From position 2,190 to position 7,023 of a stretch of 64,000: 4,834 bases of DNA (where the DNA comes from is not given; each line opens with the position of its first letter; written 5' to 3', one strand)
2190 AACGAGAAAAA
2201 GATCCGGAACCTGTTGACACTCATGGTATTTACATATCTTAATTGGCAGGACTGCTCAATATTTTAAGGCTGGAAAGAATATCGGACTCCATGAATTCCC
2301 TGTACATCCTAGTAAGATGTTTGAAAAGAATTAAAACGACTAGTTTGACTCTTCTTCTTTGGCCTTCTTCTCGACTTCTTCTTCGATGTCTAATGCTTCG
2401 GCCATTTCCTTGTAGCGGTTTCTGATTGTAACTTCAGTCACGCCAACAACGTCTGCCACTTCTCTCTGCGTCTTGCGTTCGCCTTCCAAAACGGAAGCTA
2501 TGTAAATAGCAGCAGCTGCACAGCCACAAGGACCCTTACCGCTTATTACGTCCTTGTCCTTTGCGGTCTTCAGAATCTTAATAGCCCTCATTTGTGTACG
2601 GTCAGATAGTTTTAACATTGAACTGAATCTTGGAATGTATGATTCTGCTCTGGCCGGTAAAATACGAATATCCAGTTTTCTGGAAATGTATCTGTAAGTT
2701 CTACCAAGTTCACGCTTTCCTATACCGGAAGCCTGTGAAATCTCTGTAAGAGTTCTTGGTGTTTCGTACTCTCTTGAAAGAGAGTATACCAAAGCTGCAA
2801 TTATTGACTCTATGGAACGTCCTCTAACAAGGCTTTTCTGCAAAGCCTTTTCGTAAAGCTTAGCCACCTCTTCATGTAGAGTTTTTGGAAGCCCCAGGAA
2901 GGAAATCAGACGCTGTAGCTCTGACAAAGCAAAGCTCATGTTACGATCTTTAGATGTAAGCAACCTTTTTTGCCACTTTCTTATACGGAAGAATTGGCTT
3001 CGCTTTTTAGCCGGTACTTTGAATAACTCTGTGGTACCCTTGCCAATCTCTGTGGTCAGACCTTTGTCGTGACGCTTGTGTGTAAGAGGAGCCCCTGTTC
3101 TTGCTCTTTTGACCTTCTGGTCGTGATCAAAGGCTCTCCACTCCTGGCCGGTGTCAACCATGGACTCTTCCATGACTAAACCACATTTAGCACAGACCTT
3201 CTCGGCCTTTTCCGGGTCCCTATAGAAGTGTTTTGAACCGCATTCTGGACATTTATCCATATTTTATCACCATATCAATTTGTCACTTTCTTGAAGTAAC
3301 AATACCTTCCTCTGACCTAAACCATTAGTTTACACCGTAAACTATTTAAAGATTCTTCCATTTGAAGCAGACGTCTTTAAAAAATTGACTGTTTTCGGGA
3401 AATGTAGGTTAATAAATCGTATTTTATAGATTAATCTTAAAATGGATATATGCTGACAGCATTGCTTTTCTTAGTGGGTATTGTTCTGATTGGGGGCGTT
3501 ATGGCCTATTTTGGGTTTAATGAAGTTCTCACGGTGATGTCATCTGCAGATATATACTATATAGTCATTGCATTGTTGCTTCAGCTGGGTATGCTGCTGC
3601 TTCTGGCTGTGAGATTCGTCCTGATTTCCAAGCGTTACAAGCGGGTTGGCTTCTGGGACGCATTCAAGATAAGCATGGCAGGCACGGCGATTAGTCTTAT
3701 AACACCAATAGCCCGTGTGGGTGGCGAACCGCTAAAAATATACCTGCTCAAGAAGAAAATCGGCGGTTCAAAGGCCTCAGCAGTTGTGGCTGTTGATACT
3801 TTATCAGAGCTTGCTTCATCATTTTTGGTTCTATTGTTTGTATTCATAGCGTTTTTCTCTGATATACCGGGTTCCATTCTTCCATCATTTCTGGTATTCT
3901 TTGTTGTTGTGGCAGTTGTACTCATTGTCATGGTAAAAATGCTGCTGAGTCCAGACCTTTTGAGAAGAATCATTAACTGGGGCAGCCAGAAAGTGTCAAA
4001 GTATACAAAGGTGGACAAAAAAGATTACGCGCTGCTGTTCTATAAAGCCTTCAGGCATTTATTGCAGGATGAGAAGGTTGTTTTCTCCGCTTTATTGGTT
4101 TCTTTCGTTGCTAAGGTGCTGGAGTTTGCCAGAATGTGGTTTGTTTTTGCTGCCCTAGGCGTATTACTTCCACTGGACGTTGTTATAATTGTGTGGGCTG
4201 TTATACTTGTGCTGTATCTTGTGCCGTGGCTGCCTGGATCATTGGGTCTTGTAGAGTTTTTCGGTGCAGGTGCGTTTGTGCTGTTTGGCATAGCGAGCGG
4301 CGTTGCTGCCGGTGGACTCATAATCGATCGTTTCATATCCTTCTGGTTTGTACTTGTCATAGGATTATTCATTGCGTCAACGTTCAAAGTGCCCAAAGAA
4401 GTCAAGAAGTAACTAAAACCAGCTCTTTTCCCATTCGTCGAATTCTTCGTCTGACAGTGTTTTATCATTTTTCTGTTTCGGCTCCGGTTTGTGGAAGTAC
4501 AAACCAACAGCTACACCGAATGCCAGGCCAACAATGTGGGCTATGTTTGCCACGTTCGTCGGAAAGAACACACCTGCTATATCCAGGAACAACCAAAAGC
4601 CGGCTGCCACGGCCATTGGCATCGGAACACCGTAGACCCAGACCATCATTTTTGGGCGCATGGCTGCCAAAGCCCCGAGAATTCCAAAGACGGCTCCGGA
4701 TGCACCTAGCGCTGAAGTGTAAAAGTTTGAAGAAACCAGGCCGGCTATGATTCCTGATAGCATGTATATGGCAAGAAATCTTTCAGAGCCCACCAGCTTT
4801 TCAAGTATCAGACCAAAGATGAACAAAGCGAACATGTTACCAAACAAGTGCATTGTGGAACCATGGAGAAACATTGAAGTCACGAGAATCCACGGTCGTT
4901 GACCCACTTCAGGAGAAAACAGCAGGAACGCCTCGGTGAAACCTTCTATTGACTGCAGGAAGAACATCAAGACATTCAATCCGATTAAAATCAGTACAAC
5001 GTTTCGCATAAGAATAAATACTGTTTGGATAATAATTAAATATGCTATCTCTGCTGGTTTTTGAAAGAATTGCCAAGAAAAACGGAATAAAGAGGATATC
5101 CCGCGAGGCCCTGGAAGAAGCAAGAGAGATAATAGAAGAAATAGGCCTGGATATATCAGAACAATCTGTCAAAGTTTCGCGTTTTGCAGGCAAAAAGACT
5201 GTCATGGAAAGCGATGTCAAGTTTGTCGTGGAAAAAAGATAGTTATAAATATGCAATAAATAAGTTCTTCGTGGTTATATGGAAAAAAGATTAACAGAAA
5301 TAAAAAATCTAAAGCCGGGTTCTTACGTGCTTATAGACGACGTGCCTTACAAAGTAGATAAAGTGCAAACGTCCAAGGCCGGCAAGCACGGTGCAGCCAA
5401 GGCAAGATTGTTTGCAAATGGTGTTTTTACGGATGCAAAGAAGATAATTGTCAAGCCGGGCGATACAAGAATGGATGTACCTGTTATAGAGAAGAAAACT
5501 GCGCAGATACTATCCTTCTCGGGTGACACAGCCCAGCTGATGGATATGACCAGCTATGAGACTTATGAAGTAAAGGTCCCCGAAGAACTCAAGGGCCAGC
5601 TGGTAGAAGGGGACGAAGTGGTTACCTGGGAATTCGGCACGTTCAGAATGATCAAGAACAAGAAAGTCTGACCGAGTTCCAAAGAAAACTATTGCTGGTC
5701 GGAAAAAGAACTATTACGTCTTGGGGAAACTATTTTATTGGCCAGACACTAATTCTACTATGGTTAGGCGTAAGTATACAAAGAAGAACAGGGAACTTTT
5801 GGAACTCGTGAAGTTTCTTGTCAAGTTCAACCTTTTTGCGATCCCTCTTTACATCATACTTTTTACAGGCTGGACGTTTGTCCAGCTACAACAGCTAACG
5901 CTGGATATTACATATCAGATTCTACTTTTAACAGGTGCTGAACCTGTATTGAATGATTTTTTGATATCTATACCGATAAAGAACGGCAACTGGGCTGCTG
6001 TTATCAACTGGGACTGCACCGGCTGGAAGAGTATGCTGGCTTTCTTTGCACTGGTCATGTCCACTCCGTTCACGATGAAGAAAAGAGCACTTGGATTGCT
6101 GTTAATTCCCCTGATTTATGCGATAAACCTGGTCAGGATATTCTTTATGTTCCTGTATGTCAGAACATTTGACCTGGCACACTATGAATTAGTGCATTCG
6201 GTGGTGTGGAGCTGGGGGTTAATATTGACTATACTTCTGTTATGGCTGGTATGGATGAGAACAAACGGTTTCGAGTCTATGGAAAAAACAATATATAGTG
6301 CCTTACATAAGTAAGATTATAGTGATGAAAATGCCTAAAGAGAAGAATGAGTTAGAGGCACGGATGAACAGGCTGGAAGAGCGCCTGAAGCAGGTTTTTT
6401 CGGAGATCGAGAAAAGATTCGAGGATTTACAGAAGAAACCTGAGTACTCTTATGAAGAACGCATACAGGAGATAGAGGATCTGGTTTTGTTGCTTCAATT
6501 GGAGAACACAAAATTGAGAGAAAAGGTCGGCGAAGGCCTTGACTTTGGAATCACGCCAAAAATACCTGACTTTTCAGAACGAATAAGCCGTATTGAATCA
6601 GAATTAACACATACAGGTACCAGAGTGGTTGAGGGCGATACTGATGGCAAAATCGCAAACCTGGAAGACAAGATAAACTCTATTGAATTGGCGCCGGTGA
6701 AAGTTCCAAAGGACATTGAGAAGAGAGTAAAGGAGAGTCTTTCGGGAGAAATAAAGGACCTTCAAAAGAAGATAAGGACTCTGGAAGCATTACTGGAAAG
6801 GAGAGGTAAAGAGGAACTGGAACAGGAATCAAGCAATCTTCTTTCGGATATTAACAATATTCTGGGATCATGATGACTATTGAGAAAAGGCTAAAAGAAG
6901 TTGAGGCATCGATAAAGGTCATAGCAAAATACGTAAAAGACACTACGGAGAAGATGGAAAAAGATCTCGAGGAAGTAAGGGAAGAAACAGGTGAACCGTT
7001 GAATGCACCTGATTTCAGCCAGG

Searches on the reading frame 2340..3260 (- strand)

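Call 32: search_protein_families(library=pfam, proteins=[window:2340-3260:-], max_evalue=0.001)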
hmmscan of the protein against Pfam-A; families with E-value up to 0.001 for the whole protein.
window:2340-3260:- (306 aa): 3 families
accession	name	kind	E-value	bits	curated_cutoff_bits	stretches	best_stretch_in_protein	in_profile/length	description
PF00382.24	TFIIB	-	2.6e-41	140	23.6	2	204-288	7-91/92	Transcription factor TFIIB repeat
PF08271.17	Zn_Ribbon_TF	-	1.3e-15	57.1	29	1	3-44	2-43/43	TFIIB zinc-binding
PF04545.22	Sigma70_r4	-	0.00015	21.6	24.1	0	260-285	18-43/50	Sigma-70, region 4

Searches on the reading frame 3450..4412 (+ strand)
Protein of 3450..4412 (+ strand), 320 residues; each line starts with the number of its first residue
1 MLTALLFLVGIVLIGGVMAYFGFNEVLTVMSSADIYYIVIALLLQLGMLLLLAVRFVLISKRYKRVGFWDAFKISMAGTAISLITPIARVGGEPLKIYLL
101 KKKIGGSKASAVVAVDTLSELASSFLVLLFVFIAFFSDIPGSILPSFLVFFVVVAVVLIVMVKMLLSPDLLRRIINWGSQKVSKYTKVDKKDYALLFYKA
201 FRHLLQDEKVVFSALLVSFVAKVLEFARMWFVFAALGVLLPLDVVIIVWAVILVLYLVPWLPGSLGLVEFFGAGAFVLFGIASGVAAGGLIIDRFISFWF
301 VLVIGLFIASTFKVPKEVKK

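Call 32: search_protein_families(library=pfam, proteins=[window:3450-4412:+], max_evalue=0.001)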
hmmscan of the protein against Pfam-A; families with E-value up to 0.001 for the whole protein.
window:3450-4412:+ (320 aa): 1 family
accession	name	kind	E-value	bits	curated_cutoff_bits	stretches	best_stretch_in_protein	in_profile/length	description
PF03706.18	LPG_synthase_TM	-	7.9e-41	140.9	33.4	1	8-305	2-302/302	Lysylphosphatidylglycerol synthase TM region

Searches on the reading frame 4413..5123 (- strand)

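Call 32: search_protein_families(library=pfam, proteins=[window:4413-5123:-], max_evalue=0.001)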
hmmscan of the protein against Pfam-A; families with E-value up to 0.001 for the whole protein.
window:4413-5123:- (236 aa): 2 families
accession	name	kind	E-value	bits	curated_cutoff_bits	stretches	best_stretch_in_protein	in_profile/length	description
PF01694.28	Rhomboid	-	4.2e-32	111.7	22.6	1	76-212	3-142/143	Rhomboid domain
PF08551.15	DUF1751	-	0.0006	20.8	22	1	75-135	6-66/99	Eukaryotic integral membrane protein (DUF1751)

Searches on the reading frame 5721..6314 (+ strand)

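Call 31: search_protein_families(library=pfam, proteins=[window:5721-6314:+], max_evalue=0.001)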
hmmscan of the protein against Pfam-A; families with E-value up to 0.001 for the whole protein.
window:5721-6314:+ (197 aa): 1 family
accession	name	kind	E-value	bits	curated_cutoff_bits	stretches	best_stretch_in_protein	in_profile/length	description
PF09721.15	Exosortase_EpsH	-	1.4e-08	34.9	25.7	1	26-178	98-251/254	Transmembrane exosortase (Exosortase_EpsH)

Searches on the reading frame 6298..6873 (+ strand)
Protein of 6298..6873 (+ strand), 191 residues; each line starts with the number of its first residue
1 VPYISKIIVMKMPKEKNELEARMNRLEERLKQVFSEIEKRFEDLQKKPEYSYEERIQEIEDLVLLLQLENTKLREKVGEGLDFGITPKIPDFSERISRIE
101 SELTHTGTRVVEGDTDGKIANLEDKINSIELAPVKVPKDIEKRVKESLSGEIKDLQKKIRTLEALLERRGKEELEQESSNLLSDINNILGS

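Call 31: search_protein_families(library=pfam, proteins=[window:6298-6873:+], max_evalue=0.001)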
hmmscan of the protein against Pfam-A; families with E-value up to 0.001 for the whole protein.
window:6298-6873:+ (191 aa): 1 family
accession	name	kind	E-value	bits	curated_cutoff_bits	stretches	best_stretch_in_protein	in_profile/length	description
PF04513.17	Baculo_PEP_C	-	0.00041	20.8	38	0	120-188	34-97/140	Baculovirus polyhedron envelope protein, PEP, C terminus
